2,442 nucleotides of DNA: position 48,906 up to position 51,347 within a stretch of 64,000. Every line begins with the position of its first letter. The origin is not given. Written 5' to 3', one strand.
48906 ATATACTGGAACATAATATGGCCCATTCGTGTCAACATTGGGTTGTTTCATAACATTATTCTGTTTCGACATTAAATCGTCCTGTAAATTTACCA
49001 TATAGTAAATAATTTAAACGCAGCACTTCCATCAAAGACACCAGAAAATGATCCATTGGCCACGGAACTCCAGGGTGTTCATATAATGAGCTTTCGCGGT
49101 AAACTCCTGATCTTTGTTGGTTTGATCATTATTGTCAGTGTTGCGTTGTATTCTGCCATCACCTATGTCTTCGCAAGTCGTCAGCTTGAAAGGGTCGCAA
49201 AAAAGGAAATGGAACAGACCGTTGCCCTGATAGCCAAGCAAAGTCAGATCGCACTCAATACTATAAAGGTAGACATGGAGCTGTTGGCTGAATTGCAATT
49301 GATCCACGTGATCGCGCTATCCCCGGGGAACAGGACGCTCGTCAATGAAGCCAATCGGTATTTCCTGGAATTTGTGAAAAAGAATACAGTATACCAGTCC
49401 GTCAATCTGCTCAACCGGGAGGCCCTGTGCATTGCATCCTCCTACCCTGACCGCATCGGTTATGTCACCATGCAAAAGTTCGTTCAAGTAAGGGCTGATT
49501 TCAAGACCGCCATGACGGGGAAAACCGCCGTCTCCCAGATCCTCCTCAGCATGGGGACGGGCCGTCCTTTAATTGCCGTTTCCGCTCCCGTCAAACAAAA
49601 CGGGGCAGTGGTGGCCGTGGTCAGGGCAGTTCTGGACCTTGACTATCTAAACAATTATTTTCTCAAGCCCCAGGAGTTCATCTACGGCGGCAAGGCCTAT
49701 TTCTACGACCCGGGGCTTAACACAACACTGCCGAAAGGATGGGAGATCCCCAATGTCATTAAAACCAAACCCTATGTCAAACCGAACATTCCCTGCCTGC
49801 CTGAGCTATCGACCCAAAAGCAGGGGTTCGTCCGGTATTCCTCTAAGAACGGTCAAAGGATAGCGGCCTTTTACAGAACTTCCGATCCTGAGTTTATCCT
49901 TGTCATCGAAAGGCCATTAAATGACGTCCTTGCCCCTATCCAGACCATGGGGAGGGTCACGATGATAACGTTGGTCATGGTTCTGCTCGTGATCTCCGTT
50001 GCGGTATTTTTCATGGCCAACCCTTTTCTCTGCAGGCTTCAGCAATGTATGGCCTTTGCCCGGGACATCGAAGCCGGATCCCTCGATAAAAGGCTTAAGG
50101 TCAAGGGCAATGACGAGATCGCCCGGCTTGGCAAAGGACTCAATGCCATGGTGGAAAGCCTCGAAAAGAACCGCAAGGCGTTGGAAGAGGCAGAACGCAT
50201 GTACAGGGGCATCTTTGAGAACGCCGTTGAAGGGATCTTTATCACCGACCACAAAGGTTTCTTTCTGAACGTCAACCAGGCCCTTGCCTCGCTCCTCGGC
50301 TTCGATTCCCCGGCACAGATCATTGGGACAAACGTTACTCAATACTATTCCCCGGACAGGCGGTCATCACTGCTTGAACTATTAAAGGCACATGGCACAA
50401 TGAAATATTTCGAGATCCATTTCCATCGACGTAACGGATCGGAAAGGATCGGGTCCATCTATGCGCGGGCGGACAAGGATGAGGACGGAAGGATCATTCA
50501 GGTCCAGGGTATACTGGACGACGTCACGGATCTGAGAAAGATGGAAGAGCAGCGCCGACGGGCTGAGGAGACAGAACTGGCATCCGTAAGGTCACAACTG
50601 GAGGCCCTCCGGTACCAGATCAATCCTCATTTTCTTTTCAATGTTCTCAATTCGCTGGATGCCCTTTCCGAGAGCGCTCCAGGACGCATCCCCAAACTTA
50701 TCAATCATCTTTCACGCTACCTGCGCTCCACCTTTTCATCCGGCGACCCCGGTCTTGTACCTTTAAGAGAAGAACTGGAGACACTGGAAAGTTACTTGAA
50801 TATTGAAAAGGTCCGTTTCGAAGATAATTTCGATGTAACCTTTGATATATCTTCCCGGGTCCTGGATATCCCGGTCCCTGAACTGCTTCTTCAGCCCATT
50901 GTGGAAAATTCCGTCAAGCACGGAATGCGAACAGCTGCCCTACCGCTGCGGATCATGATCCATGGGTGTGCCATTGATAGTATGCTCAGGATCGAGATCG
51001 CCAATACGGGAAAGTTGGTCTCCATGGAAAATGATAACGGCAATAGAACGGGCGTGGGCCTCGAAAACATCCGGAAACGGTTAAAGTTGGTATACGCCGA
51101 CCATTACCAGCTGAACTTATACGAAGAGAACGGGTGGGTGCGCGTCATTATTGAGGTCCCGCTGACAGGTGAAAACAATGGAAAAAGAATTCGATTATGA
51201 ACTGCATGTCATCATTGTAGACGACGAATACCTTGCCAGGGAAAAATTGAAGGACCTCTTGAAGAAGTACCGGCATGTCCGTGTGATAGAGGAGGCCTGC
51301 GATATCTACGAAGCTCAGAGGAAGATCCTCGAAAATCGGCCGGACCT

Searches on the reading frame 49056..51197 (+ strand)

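Call 52: search_protein_families(library=ncbifam, proteins=[window:49056-51197:+], max_evalue=1e-10)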
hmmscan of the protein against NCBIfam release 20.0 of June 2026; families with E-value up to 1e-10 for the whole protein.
window:49056-51197:+ (714 aa): 4 families
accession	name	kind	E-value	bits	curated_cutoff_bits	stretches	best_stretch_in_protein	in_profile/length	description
TIGR00229.1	sensory_box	domain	9.7e-18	64.5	22.9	1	377-499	1-125/126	PAS domain S-box protein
NF033092.0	HK_WalK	equivalog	1.3e-17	63.6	725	1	282-518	159-397/594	cell wall metabolism sensor histidine kinase WalK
NF040691.1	MtrAB_MtrB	equivalog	2e-12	46.9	450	1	282-384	170-272/507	MtrAB system histidine kinase MtrB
NF046044.1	PnpS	equivalog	4.3e-12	45.7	400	1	328-500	2-170/390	two-component system histidine kinase PnpS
